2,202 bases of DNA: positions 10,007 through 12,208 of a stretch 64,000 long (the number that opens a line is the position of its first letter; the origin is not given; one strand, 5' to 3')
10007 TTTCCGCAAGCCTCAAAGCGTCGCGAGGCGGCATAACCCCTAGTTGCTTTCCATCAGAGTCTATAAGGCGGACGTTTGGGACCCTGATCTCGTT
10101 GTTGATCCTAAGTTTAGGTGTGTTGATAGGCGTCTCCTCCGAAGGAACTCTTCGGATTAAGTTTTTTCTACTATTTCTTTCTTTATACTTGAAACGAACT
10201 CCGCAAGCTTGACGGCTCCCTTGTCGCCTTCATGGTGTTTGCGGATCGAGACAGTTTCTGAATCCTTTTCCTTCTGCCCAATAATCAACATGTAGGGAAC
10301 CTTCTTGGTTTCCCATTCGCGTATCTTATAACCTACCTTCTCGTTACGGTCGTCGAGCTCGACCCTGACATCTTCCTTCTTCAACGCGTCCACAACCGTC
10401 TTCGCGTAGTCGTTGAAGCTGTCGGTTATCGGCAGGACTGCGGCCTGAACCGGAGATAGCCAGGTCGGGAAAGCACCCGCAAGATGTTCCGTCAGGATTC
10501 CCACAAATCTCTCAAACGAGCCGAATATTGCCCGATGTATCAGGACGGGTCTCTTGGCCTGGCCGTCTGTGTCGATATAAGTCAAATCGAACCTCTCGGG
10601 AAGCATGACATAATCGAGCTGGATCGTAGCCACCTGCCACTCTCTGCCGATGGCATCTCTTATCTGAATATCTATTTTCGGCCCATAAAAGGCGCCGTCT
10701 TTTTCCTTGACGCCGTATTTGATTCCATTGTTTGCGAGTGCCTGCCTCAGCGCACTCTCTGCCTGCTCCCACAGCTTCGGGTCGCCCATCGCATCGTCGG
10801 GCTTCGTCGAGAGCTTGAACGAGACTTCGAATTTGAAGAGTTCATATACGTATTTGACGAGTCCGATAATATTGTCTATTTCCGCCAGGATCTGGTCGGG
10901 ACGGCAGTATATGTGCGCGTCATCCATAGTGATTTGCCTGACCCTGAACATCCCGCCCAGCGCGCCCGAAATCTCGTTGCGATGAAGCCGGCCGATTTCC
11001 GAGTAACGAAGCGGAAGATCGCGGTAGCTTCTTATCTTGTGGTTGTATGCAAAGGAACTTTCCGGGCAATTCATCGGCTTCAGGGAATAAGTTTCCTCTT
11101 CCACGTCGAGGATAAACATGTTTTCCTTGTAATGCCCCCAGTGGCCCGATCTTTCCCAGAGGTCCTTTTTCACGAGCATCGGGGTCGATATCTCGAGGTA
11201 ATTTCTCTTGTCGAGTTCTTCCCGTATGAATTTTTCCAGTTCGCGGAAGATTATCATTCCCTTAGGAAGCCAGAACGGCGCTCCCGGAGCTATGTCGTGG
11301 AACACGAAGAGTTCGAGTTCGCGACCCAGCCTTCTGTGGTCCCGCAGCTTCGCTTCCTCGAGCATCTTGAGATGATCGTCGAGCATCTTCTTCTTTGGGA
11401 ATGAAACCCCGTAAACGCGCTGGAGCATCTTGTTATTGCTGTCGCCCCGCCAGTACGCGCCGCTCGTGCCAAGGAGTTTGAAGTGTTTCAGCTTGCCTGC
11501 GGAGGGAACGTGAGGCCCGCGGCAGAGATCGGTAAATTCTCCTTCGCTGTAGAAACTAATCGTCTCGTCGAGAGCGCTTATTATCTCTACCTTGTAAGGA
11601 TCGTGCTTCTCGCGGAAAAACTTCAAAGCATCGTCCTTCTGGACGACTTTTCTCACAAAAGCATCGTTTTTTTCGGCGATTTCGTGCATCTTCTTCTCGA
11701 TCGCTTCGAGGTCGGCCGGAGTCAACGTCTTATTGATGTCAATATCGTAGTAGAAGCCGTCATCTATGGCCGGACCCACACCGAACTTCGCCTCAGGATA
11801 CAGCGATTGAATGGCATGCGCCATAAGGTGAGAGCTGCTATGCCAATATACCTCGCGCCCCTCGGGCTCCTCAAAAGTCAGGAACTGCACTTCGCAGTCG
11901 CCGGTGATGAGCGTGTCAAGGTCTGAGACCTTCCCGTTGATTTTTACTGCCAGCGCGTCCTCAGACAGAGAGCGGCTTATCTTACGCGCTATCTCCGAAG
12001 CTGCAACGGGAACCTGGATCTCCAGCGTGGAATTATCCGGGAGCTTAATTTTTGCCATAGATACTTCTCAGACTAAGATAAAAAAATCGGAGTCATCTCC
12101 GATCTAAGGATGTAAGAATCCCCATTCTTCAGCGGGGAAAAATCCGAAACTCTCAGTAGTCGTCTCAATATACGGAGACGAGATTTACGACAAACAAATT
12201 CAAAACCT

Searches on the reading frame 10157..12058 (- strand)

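Call 55: search_protein_families(library=pfam, proteins=[window:10157-12058:-], max_evalue=0.00001)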
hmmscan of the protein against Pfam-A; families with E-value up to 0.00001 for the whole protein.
window:10157-12058:- (633 aa): 4 families
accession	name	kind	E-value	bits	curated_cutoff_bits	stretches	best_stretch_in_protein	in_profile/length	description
PF00587.30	tRNA-synt_2b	-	5.2e-42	144.4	29.3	1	320-525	7-178/179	tRNA synthetase class II core domain (G, H, P, S and T)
PF03129.25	HGTP_anticodon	-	1.2e-25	89.9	21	1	538-627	1-93/94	Anticodon binding domain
PF07973.19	tRNA_SAD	-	5.8e-15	55.4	24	1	167-216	1-44/44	Threonyl and Alanyl tRNA synthetase second additional domain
PF02824.27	TGS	-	2.3e-08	34.4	22.2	1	3-61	2-60/60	TGS domain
